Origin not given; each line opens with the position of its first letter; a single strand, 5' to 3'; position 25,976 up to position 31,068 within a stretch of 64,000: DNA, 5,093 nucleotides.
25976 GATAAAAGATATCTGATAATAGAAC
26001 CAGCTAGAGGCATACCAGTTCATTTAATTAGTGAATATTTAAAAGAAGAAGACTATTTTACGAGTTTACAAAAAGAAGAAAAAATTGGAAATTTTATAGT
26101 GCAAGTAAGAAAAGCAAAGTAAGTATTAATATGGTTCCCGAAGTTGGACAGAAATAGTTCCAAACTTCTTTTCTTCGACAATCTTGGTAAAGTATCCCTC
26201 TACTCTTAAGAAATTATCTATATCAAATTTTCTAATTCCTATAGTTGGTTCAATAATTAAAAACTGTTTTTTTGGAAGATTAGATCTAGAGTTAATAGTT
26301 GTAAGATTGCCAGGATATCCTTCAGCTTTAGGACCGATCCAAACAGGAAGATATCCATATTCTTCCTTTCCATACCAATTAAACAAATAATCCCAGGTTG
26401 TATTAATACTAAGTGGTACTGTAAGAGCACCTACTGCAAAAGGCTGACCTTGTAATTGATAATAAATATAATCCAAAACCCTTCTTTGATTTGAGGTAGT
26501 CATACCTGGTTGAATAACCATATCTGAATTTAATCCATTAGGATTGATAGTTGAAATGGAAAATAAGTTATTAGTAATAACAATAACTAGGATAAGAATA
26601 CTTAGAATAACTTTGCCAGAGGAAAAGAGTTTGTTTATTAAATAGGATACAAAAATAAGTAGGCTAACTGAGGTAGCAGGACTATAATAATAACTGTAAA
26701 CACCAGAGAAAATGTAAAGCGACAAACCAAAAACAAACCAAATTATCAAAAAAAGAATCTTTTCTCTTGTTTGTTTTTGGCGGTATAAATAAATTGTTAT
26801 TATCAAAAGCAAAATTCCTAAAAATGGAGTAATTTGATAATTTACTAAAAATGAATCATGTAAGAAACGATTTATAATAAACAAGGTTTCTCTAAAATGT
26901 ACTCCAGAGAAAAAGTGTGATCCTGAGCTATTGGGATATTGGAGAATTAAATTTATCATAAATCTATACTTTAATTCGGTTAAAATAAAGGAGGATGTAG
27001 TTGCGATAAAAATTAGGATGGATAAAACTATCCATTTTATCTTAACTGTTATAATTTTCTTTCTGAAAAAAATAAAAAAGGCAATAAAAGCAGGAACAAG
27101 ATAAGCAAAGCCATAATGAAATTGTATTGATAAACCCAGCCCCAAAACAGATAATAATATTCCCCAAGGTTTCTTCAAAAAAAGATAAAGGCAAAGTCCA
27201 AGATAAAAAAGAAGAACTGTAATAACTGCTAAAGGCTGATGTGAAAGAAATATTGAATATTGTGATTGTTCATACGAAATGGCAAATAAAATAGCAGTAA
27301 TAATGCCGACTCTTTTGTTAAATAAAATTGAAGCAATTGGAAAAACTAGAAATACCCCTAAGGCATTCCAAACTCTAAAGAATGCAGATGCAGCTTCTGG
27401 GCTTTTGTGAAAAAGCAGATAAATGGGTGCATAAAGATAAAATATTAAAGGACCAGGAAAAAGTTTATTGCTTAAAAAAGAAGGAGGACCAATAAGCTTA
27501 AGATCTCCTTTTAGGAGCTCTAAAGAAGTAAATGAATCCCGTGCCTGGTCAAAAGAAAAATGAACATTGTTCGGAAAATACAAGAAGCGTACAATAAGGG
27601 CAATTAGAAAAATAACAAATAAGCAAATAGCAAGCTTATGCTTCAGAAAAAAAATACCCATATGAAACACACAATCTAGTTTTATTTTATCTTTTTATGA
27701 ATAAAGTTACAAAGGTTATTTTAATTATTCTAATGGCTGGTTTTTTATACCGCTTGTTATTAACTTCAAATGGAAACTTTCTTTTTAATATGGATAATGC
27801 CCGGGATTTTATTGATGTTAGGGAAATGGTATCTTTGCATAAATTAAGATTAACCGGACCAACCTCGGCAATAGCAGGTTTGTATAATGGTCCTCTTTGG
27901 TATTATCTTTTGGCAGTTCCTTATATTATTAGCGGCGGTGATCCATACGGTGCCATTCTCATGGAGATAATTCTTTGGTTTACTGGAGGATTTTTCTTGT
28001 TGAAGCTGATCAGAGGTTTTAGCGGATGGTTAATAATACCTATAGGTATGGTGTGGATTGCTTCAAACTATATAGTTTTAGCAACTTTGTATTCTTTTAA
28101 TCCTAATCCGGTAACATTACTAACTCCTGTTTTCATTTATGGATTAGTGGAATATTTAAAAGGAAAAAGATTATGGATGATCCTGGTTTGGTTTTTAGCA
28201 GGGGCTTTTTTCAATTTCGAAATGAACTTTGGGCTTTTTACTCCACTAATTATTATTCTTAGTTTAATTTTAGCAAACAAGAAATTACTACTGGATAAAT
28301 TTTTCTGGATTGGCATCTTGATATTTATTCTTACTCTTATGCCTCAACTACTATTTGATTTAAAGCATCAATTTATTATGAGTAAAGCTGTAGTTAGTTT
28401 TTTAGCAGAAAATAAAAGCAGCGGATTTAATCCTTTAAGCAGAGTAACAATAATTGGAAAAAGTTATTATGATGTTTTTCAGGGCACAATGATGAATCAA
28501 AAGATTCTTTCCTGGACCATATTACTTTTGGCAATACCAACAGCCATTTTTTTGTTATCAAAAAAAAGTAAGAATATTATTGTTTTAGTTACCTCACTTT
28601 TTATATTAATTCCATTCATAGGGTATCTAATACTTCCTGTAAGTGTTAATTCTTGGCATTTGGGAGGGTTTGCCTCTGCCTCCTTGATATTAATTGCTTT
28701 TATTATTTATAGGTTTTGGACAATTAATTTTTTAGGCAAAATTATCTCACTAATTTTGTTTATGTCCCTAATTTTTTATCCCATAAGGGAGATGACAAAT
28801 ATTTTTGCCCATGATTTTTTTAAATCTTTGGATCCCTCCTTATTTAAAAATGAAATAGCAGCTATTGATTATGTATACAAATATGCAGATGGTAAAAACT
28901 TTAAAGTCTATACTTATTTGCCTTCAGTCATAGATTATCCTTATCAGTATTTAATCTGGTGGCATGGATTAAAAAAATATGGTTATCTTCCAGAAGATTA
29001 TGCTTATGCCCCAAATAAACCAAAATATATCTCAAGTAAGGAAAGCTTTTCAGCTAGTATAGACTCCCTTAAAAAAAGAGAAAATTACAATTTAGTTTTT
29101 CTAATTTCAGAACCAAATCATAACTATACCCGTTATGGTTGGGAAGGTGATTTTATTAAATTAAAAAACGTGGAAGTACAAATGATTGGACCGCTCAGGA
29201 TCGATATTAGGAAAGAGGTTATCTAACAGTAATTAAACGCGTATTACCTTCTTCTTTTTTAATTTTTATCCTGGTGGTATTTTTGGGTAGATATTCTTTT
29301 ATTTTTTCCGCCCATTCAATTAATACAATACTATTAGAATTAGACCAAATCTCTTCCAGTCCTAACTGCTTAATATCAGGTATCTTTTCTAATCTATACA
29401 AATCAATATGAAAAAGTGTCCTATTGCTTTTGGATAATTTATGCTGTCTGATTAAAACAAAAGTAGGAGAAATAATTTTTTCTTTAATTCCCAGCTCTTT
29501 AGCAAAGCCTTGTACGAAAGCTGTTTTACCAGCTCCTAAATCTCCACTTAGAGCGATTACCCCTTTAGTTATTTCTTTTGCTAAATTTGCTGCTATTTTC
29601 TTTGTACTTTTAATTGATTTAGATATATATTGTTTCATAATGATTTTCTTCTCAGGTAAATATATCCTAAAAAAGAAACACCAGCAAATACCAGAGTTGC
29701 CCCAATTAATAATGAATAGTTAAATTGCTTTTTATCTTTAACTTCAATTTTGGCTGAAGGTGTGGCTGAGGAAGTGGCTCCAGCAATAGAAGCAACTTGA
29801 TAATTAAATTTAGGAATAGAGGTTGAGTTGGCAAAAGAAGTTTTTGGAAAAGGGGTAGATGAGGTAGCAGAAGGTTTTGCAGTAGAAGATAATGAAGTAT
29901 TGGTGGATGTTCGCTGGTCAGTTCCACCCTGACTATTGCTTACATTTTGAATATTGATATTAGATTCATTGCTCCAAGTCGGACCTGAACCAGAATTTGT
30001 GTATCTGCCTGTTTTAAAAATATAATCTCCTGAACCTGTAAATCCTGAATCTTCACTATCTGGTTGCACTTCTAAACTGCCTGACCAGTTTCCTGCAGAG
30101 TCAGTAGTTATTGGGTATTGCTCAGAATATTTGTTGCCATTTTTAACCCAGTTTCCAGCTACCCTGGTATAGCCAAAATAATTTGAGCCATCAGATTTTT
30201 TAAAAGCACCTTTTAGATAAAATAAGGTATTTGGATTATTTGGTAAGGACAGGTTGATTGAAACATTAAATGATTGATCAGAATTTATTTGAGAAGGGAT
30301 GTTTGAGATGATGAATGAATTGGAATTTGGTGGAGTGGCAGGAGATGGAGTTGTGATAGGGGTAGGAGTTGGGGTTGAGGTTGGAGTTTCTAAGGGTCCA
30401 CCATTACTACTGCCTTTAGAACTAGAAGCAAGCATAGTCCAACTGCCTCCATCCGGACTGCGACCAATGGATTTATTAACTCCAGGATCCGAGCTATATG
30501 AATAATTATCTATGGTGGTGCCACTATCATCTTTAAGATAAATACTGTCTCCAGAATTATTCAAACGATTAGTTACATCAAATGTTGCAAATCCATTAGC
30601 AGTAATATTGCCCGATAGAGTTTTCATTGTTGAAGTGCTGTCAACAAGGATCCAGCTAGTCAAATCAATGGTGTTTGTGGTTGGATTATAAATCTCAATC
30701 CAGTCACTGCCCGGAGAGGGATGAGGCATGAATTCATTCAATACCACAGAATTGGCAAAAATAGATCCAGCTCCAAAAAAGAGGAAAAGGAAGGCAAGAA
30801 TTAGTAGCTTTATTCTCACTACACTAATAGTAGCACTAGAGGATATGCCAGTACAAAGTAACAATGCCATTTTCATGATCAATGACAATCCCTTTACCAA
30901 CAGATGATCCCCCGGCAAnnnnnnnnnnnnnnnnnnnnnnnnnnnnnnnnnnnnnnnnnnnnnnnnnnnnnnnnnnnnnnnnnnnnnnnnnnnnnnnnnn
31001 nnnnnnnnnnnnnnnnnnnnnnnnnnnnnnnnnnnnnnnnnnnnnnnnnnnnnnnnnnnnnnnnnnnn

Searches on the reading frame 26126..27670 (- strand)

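Call 46: search_protein_families(library=pfam, proteins=[window:26126-27670:-], max_evalue=0.001)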
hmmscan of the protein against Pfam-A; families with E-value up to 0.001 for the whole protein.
window:26126-27670:- (514 aa): 1 family
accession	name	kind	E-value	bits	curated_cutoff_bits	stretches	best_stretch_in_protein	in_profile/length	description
PF13231.12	PMT_2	-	4.6e-10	40.4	26.1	1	74-223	4-153/160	Dolichyl-phosphate-mannose-protein mannosyltransferase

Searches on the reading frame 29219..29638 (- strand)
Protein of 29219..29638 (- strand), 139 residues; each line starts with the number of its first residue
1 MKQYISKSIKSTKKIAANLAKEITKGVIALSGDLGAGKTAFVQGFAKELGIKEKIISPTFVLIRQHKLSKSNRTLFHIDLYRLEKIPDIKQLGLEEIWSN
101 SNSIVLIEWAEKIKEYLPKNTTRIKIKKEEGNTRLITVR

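Call 46: search_protein_families(library=pfam, proteins=[window:29219-29638:-], max_evalue=0.001)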
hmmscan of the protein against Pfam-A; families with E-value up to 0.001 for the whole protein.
window:29219-29638:- (139 aa): 1 family
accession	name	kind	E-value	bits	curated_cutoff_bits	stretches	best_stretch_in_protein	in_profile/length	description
PF02367.23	TsaE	-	2.7e-37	128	26.6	1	7-134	2-126/128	Threonylcarbamoyl adenosine biosynthesis protein TsaE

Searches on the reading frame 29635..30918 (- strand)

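Call 46: search_protein_families(library=pfam, proteins=[window:29635-30918:-], max_evalue=0.001)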
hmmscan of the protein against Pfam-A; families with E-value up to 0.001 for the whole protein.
window:29635-30918:- (427 aa): 1 family
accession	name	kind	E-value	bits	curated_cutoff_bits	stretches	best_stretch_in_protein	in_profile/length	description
PF00932.25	LTD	-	1.1e-14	55.1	34.3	1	56-142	6-108/109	Lamin Tail Domain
